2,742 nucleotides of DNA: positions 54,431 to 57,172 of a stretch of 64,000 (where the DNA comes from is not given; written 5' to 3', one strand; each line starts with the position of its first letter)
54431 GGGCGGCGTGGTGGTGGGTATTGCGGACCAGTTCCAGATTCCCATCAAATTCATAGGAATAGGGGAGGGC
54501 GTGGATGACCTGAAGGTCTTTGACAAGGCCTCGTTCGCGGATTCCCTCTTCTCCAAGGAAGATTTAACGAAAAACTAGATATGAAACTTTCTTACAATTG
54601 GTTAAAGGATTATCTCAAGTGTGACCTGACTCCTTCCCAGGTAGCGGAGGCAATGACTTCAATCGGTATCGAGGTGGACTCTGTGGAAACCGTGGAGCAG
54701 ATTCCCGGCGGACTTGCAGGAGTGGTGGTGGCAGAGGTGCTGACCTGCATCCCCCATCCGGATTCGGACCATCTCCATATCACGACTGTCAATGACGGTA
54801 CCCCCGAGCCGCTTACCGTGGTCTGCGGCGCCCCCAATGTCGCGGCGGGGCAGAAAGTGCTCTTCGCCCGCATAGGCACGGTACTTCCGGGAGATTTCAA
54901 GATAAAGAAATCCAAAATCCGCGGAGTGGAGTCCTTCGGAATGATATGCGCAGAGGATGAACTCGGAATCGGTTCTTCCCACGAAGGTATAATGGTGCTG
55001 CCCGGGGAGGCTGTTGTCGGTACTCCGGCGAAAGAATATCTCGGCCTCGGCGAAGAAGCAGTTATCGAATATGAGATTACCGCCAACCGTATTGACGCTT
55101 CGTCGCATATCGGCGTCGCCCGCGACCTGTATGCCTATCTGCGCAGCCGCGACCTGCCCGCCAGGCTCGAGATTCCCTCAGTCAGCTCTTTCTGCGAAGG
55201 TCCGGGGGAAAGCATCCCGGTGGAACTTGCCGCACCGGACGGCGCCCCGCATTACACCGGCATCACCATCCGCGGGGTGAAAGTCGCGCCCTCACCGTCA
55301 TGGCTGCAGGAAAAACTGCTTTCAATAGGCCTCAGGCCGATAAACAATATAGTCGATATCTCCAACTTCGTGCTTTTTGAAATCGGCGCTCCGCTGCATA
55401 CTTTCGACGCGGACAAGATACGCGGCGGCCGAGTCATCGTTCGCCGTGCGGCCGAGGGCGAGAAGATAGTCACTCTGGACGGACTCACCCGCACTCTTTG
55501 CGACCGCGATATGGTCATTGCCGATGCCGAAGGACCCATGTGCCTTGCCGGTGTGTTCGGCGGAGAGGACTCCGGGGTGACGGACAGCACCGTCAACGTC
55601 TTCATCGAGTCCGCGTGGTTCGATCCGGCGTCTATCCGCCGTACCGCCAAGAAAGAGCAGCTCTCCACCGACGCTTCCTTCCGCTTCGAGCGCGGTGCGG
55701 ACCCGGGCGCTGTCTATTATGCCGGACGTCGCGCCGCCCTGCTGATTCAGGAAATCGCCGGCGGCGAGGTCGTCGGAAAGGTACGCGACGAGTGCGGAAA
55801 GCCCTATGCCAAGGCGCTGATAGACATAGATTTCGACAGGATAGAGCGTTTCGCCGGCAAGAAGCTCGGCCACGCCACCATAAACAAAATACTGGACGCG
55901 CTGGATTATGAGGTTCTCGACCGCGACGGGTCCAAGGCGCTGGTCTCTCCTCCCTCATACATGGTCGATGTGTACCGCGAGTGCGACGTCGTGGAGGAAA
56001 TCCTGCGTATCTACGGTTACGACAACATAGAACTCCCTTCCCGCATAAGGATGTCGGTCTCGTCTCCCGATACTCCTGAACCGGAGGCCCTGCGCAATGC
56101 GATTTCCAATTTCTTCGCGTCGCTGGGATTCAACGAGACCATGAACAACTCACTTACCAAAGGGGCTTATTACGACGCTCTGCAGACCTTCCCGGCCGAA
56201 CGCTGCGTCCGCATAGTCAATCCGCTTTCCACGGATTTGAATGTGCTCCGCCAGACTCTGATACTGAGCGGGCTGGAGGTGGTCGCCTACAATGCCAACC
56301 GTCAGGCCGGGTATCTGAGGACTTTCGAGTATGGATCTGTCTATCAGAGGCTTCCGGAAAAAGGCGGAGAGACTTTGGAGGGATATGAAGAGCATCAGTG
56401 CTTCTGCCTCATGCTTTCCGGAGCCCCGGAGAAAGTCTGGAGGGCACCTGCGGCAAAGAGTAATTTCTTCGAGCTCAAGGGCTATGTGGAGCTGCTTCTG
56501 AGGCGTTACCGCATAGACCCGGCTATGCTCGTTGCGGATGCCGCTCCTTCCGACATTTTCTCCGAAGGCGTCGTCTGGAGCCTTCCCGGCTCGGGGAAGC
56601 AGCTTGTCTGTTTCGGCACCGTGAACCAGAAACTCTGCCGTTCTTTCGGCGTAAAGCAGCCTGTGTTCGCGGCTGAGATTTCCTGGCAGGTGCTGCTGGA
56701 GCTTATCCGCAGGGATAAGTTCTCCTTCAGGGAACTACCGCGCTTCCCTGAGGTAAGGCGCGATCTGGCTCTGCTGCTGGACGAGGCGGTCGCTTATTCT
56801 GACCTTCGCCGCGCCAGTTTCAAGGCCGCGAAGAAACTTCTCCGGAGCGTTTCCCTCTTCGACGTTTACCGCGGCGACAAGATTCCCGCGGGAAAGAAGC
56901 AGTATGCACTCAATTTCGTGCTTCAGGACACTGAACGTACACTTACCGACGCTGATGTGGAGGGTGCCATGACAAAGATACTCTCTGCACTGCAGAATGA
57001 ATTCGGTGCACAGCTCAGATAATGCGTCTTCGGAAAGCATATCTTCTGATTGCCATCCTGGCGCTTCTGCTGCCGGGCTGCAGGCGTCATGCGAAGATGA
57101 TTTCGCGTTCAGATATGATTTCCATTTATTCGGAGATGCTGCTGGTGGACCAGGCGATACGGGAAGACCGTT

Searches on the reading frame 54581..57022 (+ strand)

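Call 41: search_protein_families(library=pfam, proteins=[window:54581-57022:+])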
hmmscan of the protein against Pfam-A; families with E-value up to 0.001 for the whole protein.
window:54581-57022:+ (813 aa): 5 families
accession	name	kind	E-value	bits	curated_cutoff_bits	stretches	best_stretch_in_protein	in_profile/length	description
PF03483.22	B3_4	-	1.1e-64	217.7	29.3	1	222-394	2-174/174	B3/4 domain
PF17759.6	tRNA_synthFbeta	-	7.2e-37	127.4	22.4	1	498-702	15-214/214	Phenylalanyl tRNA synthetase beta chain CLM domain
PF03147.19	FDX-ACB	-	6.2e-30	103.9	31.1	1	720-813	1-94/94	Ferredoxin-fold anticodon binding domain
PF01588.26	tRNA_bind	-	2.9e-21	75.8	27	1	48-148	1-95/96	Putative tRNA binding domain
PF03484.21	B5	-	2.9e-20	72.7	28.6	1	414-480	1-67/67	tRNA synthetase B5 domain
